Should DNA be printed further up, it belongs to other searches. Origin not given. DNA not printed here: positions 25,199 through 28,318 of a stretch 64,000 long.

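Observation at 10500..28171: A GH144/DUF3131-like (alpha/alpha)6 domain is duplicated: one free-standing secreted protein and one module embedded in the giant YD-repeat protein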

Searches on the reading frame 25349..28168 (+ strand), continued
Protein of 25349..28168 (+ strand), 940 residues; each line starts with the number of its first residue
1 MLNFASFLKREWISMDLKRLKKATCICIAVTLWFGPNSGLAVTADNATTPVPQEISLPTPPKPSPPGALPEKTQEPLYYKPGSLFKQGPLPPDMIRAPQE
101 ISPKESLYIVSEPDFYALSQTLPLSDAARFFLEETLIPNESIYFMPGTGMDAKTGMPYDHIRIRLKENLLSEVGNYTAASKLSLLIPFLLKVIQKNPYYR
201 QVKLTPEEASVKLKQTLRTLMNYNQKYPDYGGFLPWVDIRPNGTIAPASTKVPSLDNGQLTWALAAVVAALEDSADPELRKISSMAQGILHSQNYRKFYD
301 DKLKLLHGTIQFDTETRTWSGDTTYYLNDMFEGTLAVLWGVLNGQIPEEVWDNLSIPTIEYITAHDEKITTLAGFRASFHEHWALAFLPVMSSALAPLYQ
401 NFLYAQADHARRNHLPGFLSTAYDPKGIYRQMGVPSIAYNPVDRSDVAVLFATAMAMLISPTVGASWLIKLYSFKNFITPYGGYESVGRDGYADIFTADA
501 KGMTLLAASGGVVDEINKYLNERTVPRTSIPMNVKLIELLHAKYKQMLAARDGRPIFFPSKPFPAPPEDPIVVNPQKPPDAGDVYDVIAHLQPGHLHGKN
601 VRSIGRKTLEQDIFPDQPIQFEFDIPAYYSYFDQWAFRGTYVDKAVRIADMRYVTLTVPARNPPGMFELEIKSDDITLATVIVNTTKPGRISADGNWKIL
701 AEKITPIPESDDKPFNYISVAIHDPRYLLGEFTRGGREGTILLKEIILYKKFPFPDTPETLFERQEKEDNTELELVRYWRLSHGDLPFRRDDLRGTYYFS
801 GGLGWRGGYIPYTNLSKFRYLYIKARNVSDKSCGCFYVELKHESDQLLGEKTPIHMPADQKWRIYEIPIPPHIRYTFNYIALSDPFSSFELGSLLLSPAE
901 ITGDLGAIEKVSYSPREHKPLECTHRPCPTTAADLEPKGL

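Call 53: predict_structure(alignment_id=A2)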
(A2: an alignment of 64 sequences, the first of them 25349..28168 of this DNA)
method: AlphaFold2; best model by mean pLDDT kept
length: 940 residues; sequences in the alignment: 64
mean_pLDDT: 87.9   pTM: 0.86
mean pLDDT of the five models: 87.9, 87.5, 86.4, 86.3, 86.2
residues with pLDDT >= 90: 709; 70-90: 107; 50-70: 37; < 50: 87
segments of 3 or more residues with pLDDT < 50: 1-12, 38-70, 75-105, 934-940
pLDDT, mean of each block of 10 residues (from residue 1): 39 58 82 59 38 30 42 45 37 40 54 92 97 98 95 96 94 96 98 98 98 98 96 95 92 97 99 98 98 98 96 90 93 94 98 95 95 88 96 97 98 98 95 93 95 98 98 97 97 97 98 98 97 98 95 94 97 95 98 90 94 96 92 92 96 98 95 96 94 97 94 97 88 91 98 91 60 87 89 90 92 93 95 92 89 93 95 92 95 95 85 73 64 47
secondary structure, 60 per line:
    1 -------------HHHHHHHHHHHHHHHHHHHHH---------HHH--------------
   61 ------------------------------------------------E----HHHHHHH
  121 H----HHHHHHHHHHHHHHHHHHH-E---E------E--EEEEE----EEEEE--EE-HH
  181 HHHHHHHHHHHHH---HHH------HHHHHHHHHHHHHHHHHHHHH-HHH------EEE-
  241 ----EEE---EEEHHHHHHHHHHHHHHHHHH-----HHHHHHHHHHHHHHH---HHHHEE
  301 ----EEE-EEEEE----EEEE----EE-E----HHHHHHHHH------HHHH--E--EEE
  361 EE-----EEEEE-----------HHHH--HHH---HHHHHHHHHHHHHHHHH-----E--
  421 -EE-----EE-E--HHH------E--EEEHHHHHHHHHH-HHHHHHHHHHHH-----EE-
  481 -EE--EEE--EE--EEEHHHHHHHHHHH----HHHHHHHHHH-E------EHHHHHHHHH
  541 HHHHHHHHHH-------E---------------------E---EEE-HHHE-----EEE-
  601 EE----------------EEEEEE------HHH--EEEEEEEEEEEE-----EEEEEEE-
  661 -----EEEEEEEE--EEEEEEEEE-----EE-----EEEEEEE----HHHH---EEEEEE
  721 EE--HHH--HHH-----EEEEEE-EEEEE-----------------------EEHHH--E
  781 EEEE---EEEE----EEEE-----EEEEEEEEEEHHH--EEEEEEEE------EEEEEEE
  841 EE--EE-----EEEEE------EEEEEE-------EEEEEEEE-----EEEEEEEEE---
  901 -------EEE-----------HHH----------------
elements in order (helices of 4 or more, strands of 3 or more residues): H14-34 H114-121 H126-144 E160-164 E169-173 H179-193 H206-226 E237-239 E245-247 E251-253 H254-271 H277-291 H295-298 E305-307 E309-313 E318-321 H334-342 H349-352 E358-362 E368-372 H384-387 H396-412 E447-449 H450-459 H461-472 E486-488 E495-497 H498-508 H513-522 H532-550 E584-586 E597-599 E619-624 E636-647 E653-659 E666-673 E676-684 E697-703 H708-711 E715-722 E738-743 E745-749 E780-784 E788-791 E796-799 E805-814 E820-827 E834-842 E852-856 E863-868 E876-883 E889-897 E908-910

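Call 55: fold_search(model_id=the predicted structure, library=pdb)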
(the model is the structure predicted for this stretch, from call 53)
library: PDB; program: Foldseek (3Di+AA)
matches with E <= 10: 1214; with E <= 0.001: 95
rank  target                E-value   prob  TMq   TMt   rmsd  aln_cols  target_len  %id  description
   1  6imw_A                9.2e-24  1.00  0.43  0.80   3.0       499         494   21  The complex structure of endo-beta-1,2-glucanase mutant (E262Q) from Talaromyces funiculosus with beta-1,2-glucan (released 2019-04-10)
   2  6imu_B                1.2e-23  1.00  0.43  0.80   3.2       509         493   21  The apo-structure of endo-beta-1,2-glucanase from Talaromyces funiculosus (released 2019-04-10)
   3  6imu_A                1.8e-23  1.00  0.43  0.79   3.4       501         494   22  The apo-structure of endo-beta-1,2-glucanase from Talaromyces funiculosus (released 2019-04-10)
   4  8xuj_B                1.0e-20  1.00  0.38  0.82   3.7       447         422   21  Structure of beta-1,2-glucanase from Endozoicomonas elysicola (EeSGL1, ligand-free) (released 2025-01-22)
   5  8xuj_A                2.6e-20  1.00  0.38  0.82   4.2       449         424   21  Structure of beta-1,2-glucanase from Endozoicomonas elysicola (EeSGL1, ligand-free) (released 2025-01-22)
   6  8rf9                  2.8e-14  1.00  0.36  0.14  19.4      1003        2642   11  CgsiGP1 sample in nanodisc (released 2024-03-20)
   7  8rfe_A                1.1e-13  1.00  0.35  0.13  19.2      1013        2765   11  CgsiGP2 sample in nanodisc (released 2024-03-20)
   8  8rf0_A                1.3e-13  1.00  0.34  0.12  19.6       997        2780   11  WT-CGS sample in nanodisc (released 2024-03-20)
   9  8wy1_B                1.2e-12  1.00  0.35  0.56   7.5       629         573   12  The structure of cyclization domain in cyclic beta-1,2-glucan synthase from Thermoanaerobacter italicus (released 2024-02-14)
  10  8wy1_A                3.0e-12  1.00  0.36  0.57   7.3       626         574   12  The structure of cyclization domain in cyclic beta-1,2-glucan synthase from Thermoanaerobacter italicus (released 2024-02-14)
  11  5gzk_A                1.6e-11  1.00  0.32  0.68   6.2       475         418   13  Endo-beta-1,2-glucanase from Chitinophaga pinensis - sophorotriose and glucose complex (released 2017-03-15)
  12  4qt9_A                3.1e-11  1.00  0.32  0.68   6.1       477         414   14  Crystal structure of a putative glucoamylase (BACCAC_03554) from Bacteroides caccae ATCC 43185 at 2.05 A resolution (released 2014-08-06)
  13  3eu8_A                3.4e-11  1.00  0.32  0.67   8.2       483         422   14  Crystal structure of putative glucoamylase (YP_210071.1) from Bacteroides fragilis NCTC 9343 at 2.12 A resolution (released 2008-10-21)
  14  4qt9_B                4.0e-11  1.00  0.33  0.70   5.8       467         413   13  Crystal structure of a putative glucoamylase (BACCAC_03554) from Bacteroides caccae ATCC 43185 at 2.05 A resolution (released 2014-08-06)
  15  5gzh_A                1.0e-10  1.00  0.32  0.67   6.1       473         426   12  Endo-beta-1,2-glucanase from Chitinophaga pinensis - ligand free form (released 2017-03-15)
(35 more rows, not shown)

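Call 63: find_encoding_contigs(protein=P0042, flank=10000, max_places=1)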
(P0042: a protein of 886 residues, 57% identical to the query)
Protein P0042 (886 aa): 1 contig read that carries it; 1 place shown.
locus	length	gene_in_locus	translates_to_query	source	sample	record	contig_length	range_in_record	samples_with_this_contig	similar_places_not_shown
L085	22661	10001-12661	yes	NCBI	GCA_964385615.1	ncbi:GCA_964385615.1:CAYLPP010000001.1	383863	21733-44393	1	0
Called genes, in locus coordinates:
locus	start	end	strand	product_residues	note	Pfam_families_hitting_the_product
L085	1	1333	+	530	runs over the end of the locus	PF02310:B12-binding, PF04055:Radical_SAM, PF13282:DUF4070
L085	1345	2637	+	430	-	PF05977:MFS_3, PF07690:MFS_1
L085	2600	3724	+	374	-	PF08450:SGL (weak), PF01436:NHL (faint), PF03022:MRJP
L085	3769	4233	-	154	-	PF01863:YgjP-like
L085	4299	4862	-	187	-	PF04366:Ysc84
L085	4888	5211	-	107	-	-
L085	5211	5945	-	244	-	PF00849:PseudoU_synth_2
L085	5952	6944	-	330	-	-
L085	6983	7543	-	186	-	PF00849:PseudoU_synth_2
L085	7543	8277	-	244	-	PF06764:DUF1223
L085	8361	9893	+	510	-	PF00106:adh_short (weak), PF13561:adh_short_C2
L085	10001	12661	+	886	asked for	PF26157:SGL_GH162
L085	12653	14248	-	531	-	PF00009:GTP_EFTU, PF01926:MMR_HSR1 (faint), PF22042:EF-G_D2, PF03144:GTP_EFTU_D2, PF16658:RF3_C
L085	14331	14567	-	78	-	-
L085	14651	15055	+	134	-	-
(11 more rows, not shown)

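Call 64: find_encoding_contigs(protein=P0058, flank=10000, max_places=1)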
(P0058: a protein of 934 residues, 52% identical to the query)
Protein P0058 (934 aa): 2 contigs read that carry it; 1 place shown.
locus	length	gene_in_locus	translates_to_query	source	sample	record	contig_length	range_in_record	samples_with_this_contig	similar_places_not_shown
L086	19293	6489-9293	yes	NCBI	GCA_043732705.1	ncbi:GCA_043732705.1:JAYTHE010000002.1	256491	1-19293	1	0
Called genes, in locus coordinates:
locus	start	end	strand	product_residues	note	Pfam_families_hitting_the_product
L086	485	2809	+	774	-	PF13188:PAS_8 (faint), PF08448:PAS_4, PF00990:GGDEF, PF00563:EAL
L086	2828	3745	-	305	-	PF03279:Lip_A_acyltrans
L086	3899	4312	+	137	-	PF01894:YjbQ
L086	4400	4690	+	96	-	PF10262:Rdx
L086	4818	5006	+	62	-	-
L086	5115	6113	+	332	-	PF00579:tRNA-synt_1b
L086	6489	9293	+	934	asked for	PF26157:SGL_GH162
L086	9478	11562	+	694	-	PF21138:SMUBP-2_HCS1_1B, PF00270:DEAD (faint), PF09848:SLFN-g3_helicase (faint), PF13086:AAA_11, PF13245:AAA_19, PF13604:AAA_30, PF13087:AAA_12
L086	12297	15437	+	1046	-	PF03477:ATP-cone, PF00317:Ribonuc_red_lgN, PF02867:Ribonuc_red_lgC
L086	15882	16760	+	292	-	PF00268:Ribonuc_red_sm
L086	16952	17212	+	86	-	PF13711:DUF4160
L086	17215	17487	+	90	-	PF10387:DUF2442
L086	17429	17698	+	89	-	-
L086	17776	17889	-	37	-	-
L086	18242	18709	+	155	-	-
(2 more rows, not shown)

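Call 65: find_encoding_contigs(protein=P0064, flank=10000, max_places=1)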
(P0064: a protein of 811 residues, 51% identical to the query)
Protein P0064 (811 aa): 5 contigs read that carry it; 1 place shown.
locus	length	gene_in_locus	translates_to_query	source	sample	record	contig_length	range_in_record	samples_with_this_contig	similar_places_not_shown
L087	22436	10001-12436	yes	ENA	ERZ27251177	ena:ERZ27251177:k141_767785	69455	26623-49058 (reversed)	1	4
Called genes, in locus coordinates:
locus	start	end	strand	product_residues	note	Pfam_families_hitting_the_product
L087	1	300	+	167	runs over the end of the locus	PF01584:CheW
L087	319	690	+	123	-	PF00072:Response_reg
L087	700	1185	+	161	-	PF03975:CheD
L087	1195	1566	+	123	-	PF00072:Response_reg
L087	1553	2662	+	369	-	PF00072:Response_reg, PF01339:CheB_methylest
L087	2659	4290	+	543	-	PF01627:Hpt, PF02895:H-kinase_dim, PF02518:HATPase_c, PF01584:CheW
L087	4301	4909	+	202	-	PF04509:CheC, PF13690:CheX (weak), PF04509:CheC (weak)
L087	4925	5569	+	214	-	PF04509:CheC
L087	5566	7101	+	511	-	PF13185:GAF_2 (weak), PF00512:HisKA, PF02518:HATPase_c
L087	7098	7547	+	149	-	PF00072:Response_reg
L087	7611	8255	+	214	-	PF00753:Lactamase_B, PF23023:Anti-Pycsar_Apyc1 (faint), PF12706:Lactamase_B_2 (weak)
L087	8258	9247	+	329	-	PF01266:DAO (faint), PF01494:FAD_binding_3 (faint), PF03486:HI0933_like (faint), PF07992:Pyr_redox_2, PF13450:NAD_binding_8 (weak), PF13738:Pyr_redox_3, PF01593:Amino_oxidase (faint), PF00070:Pyr_redox (weak)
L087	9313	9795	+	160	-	-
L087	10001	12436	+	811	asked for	PF26157:SGL_GH162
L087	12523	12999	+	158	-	PF12844:HTH_19, PF13560:HTH_31, PF01381:HTH_3, PF13443:HTH_26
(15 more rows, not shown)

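Call 89: list_cluster_members(proteins=[P0070, P0071, P0072, P0073, P0074, P0075, P0076, P0077, P0194, P0204])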
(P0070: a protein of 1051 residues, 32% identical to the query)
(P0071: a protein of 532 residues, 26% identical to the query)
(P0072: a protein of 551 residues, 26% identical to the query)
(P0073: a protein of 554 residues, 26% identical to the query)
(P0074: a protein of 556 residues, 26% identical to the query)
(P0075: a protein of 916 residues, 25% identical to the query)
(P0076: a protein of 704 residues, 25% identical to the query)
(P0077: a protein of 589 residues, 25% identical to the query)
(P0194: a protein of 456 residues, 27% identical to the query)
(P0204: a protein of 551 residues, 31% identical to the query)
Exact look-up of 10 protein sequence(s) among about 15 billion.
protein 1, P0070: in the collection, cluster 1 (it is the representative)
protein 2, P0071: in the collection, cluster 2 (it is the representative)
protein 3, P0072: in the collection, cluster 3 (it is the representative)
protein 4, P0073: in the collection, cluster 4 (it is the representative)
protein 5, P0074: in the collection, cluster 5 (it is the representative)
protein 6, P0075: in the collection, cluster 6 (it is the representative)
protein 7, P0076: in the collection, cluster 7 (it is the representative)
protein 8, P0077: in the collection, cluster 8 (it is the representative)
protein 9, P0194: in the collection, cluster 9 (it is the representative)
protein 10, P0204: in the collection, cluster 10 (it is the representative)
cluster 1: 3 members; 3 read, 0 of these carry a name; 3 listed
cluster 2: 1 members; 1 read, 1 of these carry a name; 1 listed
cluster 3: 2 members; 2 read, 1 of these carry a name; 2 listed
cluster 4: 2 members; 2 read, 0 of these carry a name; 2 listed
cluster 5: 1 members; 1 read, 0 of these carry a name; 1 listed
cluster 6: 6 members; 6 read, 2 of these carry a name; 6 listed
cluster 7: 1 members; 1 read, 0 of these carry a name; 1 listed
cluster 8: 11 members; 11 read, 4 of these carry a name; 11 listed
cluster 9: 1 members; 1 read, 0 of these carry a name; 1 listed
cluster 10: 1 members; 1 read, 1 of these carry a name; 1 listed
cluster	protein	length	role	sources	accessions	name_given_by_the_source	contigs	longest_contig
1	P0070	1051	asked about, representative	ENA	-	-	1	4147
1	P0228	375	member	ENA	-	-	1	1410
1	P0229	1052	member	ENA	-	-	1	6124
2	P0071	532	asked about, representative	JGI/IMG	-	hypothetical protein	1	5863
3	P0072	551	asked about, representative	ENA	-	-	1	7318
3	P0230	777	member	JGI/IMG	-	hypothetical protein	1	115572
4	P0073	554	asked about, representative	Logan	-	-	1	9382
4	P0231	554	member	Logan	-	-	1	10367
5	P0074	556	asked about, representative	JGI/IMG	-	-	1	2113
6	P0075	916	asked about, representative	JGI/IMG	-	-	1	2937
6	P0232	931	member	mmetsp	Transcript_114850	Transcript_114850/g.221339 ORF Transcript_114850/g.221339 Transcript_114850/m.221339 ...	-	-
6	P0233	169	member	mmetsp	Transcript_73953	Transcript_73953/g.135193 ORF Transcript_73953/g.135193 Transcript_73953/m.135193 ...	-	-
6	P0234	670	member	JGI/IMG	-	-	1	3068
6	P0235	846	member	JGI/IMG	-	-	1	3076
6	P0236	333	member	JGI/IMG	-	-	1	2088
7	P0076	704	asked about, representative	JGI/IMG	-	-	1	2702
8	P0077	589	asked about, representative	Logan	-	-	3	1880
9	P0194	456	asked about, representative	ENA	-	-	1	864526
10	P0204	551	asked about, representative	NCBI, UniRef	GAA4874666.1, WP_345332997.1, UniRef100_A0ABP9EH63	hypothetical protein [Ferrimonas pelagia] | Glucoamylase family protein n=1 Tax=Ferrimonas pelagia TaxID=1177826 ...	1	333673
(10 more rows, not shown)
